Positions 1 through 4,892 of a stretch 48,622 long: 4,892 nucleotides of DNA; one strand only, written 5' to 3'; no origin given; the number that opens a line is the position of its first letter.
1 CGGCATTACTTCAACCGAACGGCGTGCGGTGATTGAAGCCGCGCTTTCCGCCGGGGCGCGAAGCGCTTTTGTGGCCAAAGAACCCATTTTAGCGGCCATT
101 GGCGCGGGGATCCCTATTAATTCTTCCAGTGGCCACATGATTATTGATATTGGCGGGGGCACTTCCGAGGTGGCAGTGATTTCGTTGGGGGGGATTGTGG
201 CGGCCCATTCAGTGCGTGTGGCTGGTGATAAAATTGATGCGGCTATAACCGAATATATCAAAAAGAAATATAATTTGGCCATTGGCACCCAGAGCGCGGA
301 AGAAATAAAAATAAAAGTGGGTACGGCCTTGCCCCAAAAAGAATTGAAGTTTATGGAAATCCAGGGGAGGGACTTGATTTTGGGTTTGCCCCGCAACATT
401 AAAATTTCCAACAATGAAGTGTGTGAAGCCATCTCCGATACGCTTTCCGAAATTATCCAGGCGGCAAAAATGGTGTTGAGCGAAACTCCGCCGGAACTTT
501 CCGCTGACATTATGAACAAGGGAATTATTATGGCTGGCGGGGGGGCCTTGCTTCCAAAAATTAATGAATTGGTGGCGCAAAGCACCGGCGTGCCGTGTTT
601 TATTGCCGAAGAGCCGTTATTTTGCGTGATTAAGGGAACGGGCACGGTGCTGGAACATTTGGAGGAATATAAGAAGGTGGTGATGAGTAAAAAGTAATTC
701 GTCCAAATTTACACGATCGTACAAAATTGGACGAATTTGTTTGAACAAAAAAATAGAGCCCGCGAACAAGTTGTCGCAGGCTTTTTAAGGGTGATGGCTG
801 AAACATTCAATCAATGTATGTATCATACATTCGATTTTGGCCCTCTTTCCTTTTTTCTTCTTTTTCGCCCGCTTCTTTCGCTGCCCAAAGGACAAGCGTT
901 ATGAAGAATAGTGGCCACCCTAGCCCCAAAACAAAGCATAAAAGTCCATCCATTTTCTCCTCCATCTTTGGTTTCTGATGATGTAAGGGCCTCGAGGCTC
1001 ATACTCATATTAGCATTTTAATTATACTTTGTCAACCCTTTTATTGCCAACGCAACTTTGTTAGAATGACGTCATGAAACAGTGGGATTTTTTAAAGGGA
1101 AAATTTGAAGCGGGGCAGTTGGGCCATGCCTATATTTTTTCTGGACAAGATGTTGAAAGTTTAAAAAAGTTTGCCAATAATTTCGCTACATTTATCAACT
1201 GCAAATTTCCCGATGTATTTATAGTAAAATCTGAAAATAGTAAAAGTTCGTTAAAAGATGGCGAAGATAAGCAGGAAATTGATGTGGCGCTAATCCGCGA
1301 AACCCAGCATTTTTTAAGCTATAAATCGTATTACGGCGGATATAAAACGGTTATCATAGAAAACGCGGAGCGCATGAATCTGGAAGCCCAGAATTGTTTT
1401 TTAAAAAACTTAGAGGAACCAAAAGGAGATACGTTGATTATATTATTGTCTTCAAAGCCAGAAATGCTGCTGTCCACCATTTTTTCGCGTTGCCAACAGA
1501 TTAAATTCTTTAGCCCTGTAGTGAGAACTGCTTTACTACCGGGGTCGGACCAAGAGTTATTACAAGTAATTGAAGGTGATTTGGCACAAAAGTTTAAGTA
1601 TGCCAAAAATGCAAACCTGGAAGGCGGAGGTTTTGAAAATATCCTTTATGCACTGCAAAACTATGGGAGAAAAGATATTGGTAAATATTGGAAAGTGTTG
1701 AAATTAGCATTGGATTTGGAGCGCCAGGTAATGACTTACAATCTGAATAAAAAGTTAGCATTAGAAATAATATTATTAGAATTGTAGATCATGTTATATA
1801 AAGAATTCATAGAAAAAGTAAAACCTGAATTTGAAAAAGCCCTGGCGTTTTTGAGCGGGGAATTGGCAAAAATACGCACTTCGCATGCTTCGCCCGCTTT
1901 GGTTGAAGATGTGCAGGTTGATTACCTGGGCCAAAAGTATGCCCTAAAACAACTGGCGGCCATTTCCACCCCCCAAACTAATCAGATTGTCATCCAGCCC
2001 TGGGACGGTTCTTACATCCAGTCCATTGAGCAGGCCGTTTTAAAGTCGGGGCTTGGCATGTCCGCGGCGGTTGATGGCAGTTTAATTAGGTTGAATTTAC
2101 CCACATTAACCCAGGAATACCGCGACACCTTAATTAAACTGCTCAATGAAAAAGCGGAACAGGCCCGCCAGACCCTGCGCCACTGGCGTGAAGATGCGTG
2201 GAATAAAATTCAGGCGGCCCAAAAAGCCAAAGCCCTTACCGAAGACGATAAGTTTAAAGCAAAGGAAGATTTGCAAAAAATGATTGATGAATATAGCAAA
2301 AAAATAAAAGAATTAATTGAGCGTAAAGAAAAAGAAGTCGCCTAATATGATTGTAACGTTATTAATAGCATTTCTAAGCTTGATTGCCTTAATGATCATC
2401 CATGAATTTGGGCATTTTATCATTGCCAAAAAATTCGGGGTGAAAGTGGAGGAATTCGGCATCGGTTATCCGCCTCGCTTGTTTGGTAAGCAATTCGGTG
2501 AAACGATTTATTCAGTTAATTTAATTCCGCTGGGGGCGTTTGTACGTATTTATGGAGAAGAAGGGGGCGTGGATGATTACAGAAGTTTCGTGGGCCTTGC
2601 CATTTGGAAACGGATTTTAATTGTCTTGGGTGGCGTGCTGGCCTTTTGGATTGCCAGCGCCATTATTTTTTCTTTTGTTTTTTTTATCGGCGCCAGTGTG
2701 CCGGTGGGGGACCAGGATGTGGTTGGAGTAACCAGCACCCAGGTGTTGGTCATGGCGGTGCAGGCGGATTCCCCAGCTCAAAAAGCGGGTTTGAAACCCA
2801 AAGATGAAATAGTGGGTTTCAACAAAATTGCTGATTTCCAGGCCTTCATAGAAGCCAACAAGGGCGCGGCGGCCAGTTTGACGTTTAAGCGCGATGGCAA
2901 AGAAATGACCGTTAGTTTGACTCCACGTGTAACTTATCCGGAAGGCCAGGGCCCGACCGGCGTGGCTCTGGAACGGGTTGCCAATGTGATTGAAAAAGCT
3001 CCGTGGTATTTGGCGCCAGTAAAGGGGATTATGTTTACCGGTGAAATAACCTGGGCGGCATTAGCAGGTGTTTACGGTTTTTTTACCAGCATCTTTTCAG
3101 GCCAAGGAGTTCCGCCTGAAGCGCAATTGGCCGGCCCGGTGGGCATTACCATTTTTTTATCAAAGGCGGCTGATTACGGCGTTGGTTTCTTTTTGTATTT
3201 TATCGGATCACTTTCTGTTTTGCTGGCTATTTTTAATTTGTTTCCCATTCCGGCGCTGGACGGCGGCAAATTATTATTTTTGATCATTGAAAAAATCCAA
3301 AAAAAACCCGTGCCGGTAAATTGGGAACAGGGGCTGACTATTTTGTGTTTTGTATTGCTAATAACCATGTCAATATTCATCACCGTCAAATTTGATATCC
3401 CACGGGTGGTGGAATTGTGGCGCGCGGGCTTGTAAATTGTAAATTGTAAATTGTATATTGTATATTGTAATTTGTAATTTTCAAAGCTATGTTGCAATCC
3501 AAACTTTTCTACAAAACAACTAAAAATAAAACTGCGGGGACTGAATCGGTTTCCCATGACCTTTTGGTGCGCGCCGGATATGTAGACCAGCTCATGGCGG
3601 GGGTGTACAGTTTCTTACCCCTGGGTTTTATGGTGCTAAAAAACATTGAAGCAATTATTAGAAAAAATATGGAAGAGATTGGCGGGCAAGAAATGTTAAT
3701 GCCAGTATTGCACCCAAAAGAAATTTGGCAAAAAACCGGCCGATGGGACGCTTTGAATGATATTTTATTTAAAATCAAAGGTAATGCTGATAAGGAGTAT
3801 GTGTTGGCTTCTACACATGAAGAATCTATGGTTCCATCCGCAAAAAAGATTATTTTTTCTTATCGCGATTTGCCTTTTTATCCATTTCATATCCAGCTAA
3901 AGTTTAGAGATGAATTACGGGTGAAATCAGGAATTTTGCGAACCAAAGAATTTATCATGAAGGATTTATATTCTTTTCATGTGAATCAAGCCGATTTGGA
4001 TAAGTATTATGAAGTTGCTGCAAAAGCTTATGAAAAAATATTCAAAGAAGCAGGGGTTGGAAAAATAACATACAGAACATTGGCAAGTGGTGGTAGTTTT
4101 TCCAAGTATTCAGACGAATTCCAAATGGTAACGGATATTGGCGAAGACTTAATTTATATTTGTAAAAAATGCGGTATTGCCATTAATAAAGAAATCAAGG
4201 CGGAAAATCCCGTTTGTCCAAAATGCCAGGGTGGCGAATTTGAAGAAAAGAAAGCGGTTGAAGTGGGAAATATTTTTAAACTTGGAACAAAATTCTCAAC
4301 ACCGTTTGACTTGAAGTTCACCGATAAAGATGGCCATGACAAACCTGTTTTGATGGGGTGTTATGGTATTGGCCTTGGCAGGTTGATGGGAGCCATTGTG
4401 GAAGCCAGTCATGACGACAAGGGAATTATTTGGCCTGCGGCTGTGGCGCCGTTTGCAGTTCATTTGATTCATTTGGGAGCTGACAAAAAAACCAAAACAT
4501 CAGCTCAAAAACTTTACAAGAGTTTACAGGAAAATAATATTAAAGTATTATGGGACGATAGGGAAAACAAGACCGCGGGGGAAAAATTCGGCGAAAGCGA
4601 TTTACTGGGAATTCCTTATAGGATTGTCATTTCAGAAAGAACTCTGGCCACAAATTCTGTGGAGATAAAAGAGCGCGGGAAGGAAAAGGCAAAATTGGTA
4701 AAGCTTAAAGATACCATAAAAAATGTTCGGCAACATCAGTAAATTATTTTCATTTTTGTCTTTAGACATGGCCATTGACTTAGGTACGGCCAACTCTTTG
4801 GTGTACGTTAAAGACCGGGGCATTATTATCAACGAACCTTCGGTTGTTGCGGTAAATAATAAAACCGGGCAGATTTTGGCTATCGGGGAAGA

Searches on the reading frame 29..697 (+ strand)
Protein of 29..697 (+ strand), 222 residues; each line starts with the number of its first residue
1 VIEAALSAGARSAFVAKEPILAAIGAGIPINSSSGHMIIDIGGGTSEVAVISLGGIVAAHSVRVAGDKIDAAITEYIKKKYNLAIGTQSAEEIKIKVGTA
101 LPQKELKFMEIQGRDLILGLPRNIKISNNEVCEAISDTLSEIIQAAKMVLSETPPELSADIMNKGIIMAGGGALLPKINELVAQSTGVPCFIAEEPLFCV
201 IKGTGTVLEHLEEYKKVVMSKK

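Call 44: search_protein_families(library=pfam, proteins=[window:29-697:+], max_evalue=0.0001)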
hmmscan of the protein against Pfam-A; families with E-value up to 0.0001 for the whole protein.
window:29-697:+ (222 aa): 4 families
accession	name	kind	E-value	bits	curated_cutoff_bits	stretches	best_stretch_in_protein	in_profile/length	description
PF06723.19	MreB_Mbl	-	2.1e-84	283.6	27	1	2-215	113-326/327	MreB/Mbl protein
PF14450.12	FtsA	-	2.4e-12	47.7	31.8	1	38-195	2-112/127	Cell division protein FtsA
PF00012.26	HSP70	-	2.5e-06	26.4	20.6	1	3-187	154-351/599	Hsp70 protein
PF06277.17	EutA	-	2.1e-05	24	27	1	18-108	124-218/475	Ethanolamine utilisation protein EutA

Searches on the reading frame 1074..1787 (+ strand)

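Call 44: search_protein_families(library=pfam, proteins=[window:1074-1787:+], max_evalue=0.0001)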
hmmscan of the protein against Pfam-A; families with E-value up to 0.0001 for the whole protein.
window:1074-1787:+ (237 aa): 1 family
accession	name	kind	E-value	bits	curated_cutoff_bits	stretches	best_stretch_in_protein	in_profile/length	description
PF13177.12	DNA_pol3_delta2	-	5.2e-34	118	27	1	3-145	5-157/161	DNA polymerase III, delta subunit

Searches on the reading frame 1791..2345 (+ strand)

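Call 44: search_protein_families(library=pfam, proteins=[window:1791-2345:+], max_evalue=0.0001)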
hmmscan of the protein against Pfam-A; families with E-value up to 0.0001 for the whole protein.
window:1791-2345:+ (184 aa): 1 family
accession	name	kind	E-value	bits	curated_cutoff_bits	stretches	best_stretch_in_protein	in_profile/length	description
PF01765.24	RRF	-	6.7e-52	176.1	29.7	1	23-183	3-163/164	Ribosome recycling factor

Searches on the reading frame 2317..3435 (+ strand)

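Call 44: search_protein_families(library=pfam, proteins=[window:2317-3435:+], max_evalue=0.0001)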
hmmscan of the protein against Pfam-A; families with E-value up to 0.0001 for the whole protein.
window:2317-3435:+ (372 aa): 3 families
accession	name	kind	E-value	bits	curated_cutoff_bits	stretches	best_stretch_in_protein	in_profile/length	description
PF02163.28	Peptidase_M50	-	5.4e-48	163.7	27.2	1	18-350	2-220/221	Peptidase family M50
PF13180.12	PDZ_2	-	1.1e-06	29.3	27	1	137-201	12-78/80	PDZ domain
PF17820.7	PDZ_6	-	9.5e-05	22.5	27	0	145-171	2-28/54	PDZ domain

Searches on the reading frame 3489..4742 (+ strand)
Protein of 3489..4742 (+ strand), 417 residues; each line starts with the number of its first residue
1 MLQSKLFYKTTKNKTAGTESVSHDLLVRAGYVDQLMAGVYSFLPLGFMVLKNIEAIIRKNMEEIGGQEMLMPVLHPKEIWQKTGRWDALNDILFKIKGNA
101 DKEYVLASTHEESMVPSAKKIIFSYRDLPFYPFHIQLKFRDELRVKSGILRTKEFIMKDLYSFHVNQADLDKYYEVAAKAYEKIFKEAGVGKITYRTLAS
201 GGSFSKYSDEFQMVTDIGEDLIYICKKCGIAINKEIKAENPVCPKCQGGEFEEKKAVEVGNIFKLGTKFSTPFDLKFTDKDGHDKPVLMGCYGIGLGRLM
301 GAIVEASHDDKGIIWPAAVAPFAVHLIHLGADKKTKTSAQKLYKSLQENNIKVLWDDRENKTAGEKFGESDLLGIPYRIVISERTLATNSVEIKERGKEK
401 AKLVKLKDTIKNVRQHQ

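Call 44: search_protein_families(library=pfam, proteins=[window:3489-4742:+], max_evalue=0.0001)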
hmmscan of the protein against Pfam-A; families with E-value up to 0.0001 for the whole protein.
window:3489-4742:+ (417 aa): 2 families
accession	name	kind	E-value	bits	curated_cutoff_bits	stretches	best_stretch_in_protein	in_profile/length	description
PF00587.30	tRNA-synt_2b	-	4.3e-27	95.8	29.3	1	94-305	1-177/179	tRNA synthetase class II core domain (G, H, P, S and T)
PF03129.25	HGTP_anticodon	-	3.2e-17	62.9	21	1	326-415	4-93/94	Anticodon binding domain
